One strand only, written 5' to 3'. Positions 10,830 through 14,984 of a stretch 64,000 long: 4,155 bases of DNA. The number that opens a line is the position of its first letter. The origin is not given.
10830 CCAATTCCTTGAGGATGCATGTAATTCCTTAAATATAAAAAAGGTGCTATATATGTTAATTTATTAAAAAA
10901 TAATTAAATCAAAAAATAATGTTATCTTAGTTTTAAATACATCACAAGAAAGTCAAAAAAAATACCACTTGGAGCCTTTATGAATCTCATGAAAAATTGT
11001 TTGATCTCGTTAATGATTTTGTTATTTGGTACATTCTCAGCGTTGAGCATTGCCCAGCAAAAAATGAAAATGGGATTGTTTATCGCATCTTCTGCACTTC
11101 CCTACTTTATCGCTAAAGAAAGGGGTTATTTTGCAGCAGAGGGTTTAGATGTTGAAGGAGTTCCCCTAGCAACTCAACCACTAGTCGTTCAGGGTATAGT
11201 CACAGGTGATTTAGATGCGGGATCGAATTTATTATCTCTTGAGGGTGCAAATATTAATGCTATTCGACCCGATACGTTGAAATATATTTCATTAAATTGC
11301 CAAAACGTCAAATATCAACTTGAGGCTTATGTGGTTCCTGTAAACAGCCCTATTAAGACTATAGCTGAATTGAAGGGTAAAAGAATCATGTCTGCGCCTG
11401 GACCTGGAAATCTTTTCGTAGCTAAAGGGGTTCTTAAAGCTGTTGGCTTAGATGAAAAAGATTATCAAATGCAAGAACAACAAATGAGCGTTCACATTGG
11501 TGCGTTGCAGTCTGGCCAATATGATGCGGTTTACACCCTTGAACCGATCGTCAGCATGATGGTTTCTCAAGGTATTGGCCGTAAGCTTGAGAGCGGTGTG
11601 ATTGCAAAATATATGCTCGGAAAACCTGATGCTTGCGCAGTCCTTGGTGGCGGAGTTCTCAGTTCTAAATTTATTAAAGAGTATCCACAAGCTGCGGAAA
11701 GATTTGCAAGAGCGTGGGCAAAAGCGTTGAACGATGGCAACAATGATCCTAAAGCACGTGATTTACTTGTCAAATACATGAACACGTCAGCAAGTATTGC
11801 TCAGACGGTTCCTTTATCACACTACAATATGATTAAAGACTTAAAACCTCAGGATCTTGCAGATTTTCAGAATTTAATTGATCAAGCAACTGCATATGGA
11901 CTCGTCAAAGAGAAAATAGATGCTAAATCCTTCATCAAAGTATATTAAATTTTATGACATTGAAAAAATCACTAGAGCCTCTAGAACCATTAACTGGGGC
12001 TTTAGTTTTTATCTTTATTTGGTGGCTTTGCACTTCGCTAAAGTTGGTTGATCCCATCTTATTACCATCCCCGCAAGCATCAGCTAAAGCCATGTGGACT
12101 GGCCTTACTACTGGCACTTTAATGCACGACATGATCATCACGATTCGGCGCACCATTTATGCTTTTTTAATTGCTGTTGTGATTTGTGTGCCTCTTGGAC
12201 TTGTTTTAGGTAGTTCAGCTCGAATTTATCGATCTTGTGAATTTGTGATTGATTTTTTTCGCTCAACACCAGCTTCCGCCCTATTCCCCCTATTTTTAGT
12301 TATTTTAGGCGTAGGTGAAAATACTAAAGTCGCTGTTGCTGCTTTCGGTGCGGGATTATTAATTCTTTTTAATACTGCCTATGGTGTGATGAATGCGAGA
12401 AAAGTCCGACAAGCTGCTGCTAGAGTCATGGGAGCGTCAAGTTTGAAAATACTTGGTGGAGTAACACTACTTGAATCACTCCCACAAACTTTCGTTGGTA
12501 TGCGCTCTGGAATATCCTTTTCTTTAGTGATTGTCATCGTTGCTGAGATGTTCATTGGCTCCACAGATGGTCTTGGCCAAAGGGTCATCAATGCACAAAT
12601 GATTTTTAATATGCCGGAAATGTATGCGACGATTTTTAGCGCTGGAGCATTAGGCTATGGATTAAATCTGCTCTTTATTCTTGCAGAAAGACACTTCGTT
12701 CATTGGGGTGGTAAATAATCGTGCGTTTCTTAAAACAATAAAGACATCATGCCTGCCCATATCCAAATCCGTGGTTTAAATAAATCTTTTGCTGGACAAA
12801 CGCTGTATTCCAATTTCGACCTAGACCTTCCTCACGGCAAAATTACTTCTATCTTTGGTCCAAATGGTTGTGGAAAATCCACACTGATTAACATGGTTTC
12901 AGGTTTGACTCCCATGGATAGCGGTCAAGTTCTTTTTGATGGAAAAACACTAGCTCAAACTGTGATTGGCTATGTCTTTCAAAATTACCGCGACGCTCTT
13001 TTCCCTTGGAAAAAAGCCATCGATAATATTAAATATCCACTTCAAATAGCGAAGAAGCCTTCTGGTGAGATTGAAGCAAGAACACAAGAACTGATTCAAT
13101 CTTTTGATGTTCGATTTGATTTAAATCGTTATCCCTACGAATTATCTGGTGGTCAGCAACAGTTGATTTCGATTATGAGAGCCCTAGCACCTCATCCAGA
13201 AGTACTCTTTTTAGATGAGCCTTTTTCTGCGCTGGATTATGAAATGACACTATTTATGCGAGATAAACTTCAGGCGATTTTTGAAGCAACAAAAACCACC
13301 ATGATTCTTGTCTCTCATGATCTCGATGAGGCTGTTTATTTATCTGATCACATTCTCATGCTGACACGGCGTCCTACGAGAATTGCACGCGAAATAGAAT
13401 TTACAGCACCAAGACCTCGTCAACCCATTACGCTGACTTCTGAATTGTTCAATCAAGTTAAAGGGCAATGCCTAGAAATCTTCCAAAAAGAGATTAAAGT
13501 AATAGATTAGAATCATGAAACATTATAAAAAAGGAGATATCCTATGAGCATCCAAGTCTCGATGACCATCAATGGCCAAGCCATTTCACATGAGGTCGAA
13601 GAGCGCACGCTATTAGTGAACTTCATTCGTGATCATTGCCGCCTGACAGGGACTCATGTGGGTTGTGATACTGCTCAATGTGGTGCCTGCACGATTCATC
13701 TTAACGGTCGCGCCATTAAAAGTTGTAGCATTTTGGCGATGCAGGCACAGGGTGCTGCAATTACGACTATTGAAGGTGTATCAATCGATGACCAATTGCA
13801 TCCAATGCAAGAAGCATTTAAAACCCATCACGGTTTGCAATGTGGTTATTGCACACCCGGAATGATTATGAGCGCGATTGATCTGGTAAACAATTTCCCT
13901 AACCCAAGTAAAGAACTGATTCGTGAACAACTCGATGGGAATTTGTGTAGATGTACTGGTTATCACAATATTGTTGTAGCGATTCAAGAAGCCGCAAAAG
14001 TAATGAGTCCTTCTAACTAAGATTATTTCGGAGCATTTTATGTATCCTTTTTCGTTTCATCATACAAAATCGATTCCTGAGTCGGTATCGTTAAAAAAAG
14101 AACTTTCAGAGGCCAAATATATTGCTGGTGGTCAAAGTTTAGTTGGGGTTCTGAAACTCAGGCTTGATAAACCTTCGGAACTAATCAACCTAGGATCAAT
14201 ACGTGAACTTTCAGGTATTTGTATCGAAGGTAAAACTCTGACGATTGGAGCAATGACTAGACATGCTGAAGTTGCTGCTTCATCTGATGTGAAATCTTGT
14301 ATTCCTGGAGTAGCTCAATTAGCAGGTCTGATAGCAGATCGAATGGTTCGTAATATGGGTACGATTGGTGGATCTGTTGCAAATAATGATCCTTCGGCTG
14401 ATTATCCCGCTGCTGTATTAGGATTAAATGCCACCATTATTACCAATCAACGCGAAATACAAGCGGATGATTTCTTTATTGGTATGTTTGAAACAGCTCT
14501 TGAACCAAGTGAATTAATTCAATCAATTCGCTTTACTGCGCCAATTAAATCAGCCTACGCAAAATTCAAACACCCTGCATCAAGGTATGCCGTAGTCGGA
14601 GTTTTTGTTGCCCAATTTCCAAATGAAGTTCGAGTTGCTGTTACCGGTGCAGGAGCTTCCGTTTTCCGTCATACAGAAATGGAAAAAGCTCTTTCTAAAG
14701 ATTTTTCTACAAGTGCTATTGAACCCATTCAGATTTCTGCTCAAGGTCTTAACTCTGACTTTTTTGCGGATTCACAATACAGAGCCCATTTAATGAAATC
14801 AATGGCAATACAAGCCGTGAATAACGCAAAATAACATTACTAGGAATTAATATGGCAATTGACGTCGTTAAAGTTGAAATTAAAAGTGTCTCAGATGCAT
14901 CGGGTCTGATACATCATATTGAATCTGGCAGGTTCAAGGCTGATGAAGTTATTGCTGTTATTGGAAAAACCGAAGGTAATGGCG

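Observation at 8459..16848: Candidate oxidative pyrimidine / cyclic-imide catabolic system in a betaproteobacterium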

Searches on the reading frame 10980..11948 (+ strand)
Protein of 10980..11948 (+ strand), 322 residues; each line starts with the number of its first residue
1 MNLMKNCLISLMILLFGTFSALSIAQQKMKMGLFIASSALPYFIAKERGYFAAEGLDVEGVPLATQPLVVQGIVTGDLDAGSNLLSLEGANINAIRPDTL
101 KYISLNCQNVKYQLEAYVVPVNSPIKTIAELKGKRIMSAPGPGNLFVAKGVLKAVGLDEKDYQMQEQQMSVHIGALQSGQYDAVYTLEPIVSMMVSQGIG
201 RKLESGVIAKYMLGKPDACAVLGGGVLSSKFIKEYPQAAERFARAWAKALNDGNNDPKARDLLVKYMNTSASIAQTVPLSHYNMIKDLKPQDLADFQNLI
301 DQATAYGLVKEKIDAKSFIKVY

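Call 3: search_protein_families(library=pfam, proteins=[window:10980-11948:+])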
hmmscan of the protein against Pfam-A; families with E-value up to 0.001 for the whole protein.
window:10980-11948:+ (322 aa): 3 families
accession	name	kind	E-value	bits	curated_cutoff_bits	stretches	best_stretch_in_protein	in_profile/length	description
PF09084.16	NMT1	-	3.7e-20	73.2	20.5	1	40-258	5-214/216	NMT1/THI5 like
PF13379.11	NMT1_2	-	1.6e-13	51.5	24.7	1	26-265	5-249/252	NMT1-like family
PF16868.10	NMT1_3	-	0.00039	20.6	27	1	113-187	91-167/289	NMT1-like family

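Call 4: search_protein_families(library=ncbifam, proteins=[window:10980-11948:+])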
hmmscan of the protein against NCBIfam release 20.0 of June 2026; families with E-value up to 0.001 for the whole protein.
window:10980-11948:+ (322 aa): 5 families
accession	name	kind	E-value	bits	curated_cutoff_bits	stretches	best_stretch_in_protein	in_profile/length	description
TIGR01728.1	SsuA_fam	subfamily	3.7e-26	92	163.5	1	31-320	3-285/290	aliphatic sulfonate ABC transporter substrate-binding protein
NF040735.1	SBP_SaoX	equivalog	1.4e-10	40.8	300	1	28-251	4-216/330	ABC transporter substrate-binding subunit SaoX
TIGR02122.1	TRAP_TAXI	subfamily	1.4e-10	40.6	84.35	1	116-186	124-196/320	TAXI family TRAP transporter solute-binding subunit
NF008588.0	PRK11553.1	subfamily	8e-08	31.6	299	1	101-206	99-202/319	aliphatic sulfonate ABC transporter substrate-binding protein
TIGR01729.1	taurine_ABC_bnd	equivalog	0.00013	21.5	304.25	1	113-259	80-219/300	taurine ABC transporter substrate-binding protein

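Call 60: search_solved_structures(query=window:10980-11948:+, max_evalue=0.001)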
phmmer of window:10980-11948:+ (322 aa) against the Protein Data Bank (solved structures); distinct sequences matched with E-value up to 0.001: 3.
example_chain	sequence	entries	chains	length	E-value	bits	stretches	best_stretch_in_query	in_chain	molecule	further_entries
3uif_A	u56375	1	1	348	9.3e-09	38.4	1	53-268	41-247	Sulfonate ABC transporter, periplasmic sulfonate-binding protein SsuA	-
3qsl_A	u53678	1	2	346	3.9e-07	33.1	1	39-198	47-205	Putative exported protein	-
2x26_A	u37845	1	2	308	1e-05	28.4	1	22-207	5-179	PERIPLASMIC ALIPHATIC SULPHONATES-BINDING PROTEIN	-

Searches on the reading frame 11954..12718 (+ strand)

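Call 3: search_protein_families(library=pfam, proteins=[window:11954-12718:+])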
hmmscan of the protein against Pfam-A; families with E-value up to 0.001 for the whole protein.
window:11954-12718:+ (254 aa): 1 family
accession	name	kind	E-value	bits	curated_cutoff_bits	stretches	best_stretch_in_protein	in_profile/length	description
PF00528.27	BPD_transp_1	-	9.3e-17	61.8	26.4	1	79-248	2-178/184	Binding-protein-dependent transport system inner membrane component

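Call 4: search_protein_families(library=ncbifam, proteins=[window:11954-12718:+])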
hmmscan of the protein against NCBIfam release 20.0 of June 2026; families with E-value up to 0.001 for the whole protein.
window:11954-12718:+ (254 aa): 7 families
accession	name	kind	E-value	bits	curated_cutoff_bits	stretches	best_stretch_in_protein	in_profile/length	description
NF040733.1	ABC_perm_U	equivalog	1.8e-39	135.8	295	1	17-251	15-248/251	ABC transporter permease subunit SaoP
NF007545.0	PRK10160.1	equivalog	2.7e-27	95.9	342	1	17-253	32-272/275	taurine ABC transporter permease TauC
NF008470.0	PRK11365.1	equivalog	3.2e-23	82.5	347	1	5-251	7-252/263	aliphatic sulfonate ABC transporter permease SsuC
TIGR01183.1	ntrB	equivalog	1.3e-17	64.2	209.05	1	53-240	12-198/202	nitrate ABC transporter permease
TIGR03416.1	ABC_choXWV_perm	equivalog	1.7e-12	47.4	363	1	57-217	85-243/267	choline ABC transporter permease subunit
NF008196.0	PRK10952.1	equivalog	9.1e-10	37.9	439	1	58-215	144-299/356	glycine betaine/L-proline ABC transporter permease ProW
TIGR03003.1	ectoine_ehuD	equivalog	0.00034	20.6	205.2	1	55-148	12-102/212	ectoine/hydroxyectoine ABC transporter permease subunit EhuD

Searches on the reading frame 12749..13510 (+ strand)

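Call 3: search_protein_families(library=pfam, proteins=[window:12749-13510:+])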
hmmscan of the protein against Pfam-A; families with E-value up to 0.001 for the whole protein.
window:12749-13510:+ (253 aa): 4 families
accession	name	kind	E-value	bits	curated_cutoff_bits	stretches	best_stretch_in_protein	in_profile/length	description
PF00005.33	ABC_tran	-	1.6e-30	106.9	25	1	21-159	2-136/137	ABC transporter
PF13304.12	AAA_21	-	8.4e-09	36.3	27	1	90-191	182-299/304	AAA domain, putative AbiEii toxin, Type IV TA system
PF13476.12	AAA_23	-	2.2e-06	28.9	27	1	20-49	10-38/201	AAA domain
PF02463.25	SMC_N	-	4.5e-06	26.7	40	1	12-175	11-184/220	RecF/RecN/SMC N terminal domain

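Call 4: search_protein_families(library=ncbifam, proteins=[window:12749-13510:+])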
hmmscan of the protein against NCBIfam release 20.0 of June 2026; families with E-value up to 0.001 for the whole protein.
window:12749-13510:+ (253 aa): 188 families (the best 25 are shown)
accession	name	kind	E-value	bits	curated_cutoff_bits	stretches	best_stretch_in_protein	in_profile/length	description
NF040729.1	ABC_ATP_SaoA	equivalog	5.6e-55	186.4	360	1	5-246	2-244/248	ABC transporter ATP-binding protein SaoA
NF006987.0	PRK09452.1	equivalog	2.8e-49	167.8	482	1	5-206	18-222/378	spermidine/putrescine ABC transporter ATP-binding protein PotA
NF043075.1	MMSYN1_0197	equivalog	5.1e-47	160.5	550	1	5-206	3-207/341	spermidine/putrescine ABC transporter ATP-binding protein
TIGR03265.1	PhnT2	equivalog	5.8e-46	157.3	457.7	1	3-205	3-208/353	putative 2-aminoethylphosphonate ABC transporter ATP-binding protein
TIGR00968.1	3a0106s01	subfamily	3.8e-45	154.2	342.75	1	5-207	1-206/237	sulfate ABC transporter ATP-binding protein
TIGR01187.1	potA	subfamily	2.8e-44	151.5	355.6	1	35-207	1-176/325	polyamine ABC transporter ATP-binding protein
TIGR01184.1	ntrCD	subfamily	7.3e-44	150.1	291.8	1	22-229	3-213/230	nitrate ABC transporter ATP-binding protein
NF040933.2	ABC_arch_GlcV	equivalog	1.3e-43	149.3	450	1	5-207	3-217/357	glucose ABC transporter ATP-binding protein GlcV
NF008421.0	PRK11248.1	equivalog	2.2e-43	148.6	357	1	5-217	2-214/255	taurine ABC transporter ATP-binding subunit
NF008653.0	PRK11650.1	subfamily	2.9e-43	148.3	432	1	3-206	2-209/357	sn-glycerol-3-phosphate ABC transporter ATP-binding protein UgpC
NF008513.0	PRK11432.1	equivalog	3.5e-41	141.3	496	1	5-206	7-211/351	ferric ABC transporter ATP-binding protein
NF008233.0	PRK11000.1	equivalog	4.7e-40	137.5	568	1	3-206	2-208/369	maltose/maltodextrin ABC transporter ATP-binding protein MalK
TIGR01186.1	proV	subfamily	5.7e-40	137.5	326.6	1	21-205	10-203/363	betaine/proline/choline family ABC transporter ATP-binding protein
NF040840.2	tungstate_WtpC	equivalog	1.6e-39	136.2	440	1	5-206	2-205/347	tungstate ABC transporter ATP-binding protein WtpC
NF008105.0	PRK10851.1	equivalog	1.5e-38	132.5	502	1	5-207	3-212/362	sulfate/thiosulfate ABC transporter ATP-binding protein CysA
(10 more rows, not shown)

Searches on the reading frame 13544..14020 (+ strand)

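Call 3: search_protein_families(library=pfam, proteins=[window:13544-14020:+])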
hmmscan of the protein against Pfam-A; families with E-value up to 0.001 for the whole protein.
window:13544-14020:+ (158 aa): 2 families
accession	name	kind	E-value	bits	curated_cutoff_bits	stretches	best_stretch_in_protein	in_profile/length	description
PF01799.25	Fer2_2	-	2e-32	111.6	30.3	1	75-148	1-75/75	[2Fe-2S] binding domain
PF00111.32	Fer2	-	4.3e-05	23.8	21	1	8-60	2-54/77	2Fe-2S iron-sulfur cluster binding domain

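Call 4: search_protein_families(library=ncbifam, proteins=[window:13544-14020:+])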
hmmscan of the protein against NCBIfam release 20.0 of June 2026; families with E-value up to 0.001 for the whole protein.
window:13544-14020:+ (158 aa): 12 families
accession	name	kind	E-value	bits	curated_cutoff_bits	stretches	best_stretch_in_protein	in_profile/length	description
NF041020.1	glyceraldDH_gamma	equivalog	7.5e-68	227.2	290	1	3-154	11-162/164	glyceraldehyde dehydrogenase subunit gamma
NF008514.0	PRK11433.1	equivalog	2.3e-48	164.6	322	2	3-116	51-164/218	aldehyde dehydrogenase iron-sulfur subunit PaoA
NF045668.1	pterin_aldehy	equivalog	5.3e-47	160.5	1100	1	4-154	2-155/905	molybdopterin-dependent aldehyde oxidoreductase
NF043084.2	XdhC_XDHase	equivalog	6.2e-47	158.9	217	1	4-151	2-150/151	xanthine dehydrogenase subunit XdhC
TIGR03193.1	4hydroxCoAred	equivalog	1.1e-46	158.5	257.8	1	6-151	3-148/148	4-hydroxybenzoyl-CoA reductase subunit gamma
TIGR03198.1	pucE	equivalog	5e-45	152.6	254.3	1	4-152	3-150/151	xanthine dehydrogenase subunit E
TIGR03311.1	Se_dep_XDH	equivalog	3.7e-40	137.8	830.45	1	6-155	2-148/848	selenium-dependent xanthine dehydrogenase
TIGR02963.1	xanthine_xdhA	equivalog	8.3e-39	133.5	467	1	16-153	13-160/468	xanthine dehydrogenase small subunit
NF007387.0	PRK09908.1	equivalog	1.3e-35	122.2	212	1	3-152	7-157/159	xanthine dehydrogenase iron sulfur-binding subunit XdhC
TIGR02969.1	mam_aldehyde_ox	subfamily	4.2e-33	114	1912.3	1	7-152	5-162/1330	aldehyde oxidase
TIGR03313.1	Se_sel_red_Mo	hypoth_equivalog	2.4e-09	35.4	1101.9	1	46-152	40-146/951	molybdopterin-dependent oxidoreductase Mo/Fe-S-binding subunit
NF006305.0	PRK08493.1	equivalog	0.00076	17.7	591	1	5-103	2-99/819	NADH-quinone oxidoreductase subunit G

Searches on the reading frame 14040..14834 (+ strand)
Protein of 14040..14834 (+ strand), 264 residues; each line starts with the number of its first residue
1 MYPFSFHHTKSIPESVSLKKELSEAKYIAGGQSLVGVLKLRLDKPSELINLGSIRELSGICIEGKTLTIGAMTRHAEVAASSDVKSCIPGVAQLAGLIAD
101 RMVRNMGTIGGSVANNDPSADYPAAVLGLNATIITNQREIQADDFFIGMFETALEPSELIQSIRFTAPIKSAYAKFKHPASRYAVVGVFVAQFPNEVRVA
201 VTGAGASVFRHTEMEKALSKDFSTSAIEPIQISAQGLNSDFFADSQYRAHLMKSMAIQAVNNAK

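Call 3: search_protein_families(library=pfam, proteins=[window:14040-14834:+])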
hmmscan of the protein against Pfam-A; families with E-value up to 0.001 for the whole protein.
window:14040-14834:+ (264 aa): 1 family
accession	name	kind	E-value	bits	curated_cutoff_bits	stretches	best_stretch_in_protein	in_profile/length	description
PF00941.27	FAD_binding_5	-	8.5e-42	143.3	27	1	4-165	3-167/170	FAD binding domain in molybdopterin dehydrogenase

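Call 4: search_protein_families(library=ncbifam, proteins=[window:14040-14834:+])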
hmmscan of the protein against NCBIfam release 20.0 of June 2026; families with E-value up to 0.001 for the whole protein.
window:14040-14834:+ (264 aa): 7 families
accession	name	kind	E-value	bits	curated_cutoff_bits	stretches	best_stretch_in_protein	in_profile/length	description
NF041019.1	glyceraldDH_beta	equivalog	8.3e-65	218.8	350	1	1-262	1-279/280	glyceraldehyde dehydrogenase subunit beta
NF043083.1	XdhB_XDHase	equivalog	3.8e-29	101.7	310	1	5-263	6-283/289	xanthine dehydrogenase subunit XdhB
NF007427.0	PRK09971.1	equivalog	2.4e-25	89.3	287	1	5-262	6-282/292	xanthine dehydrogenase FAD-binding subunit XdhB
TIGR02963.1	xanthine_xdhA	equivalog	7e-23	81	467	1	10-256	199-461/468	xanthine dehydrogenase small subunit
TIGR03195.1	4hydrxCoA_B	equivalog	5.5e-17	61.9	404.55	1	3-114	4-115/321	4-hydroxybenzoyl-CoA reductase subunit beta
TIGR03199.1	pucC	equivalog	1.8e-14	53.6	306.05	1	12-164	4-155/264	xanthine dehydrogenase subunit C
TIGR03312.1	Se_sel_red_FAD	hypoth_equivalog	2.1e-10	40.2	241.5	1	9-217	7-207/257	molybdopterin-dependent oxidoreductase FAD-binding subunit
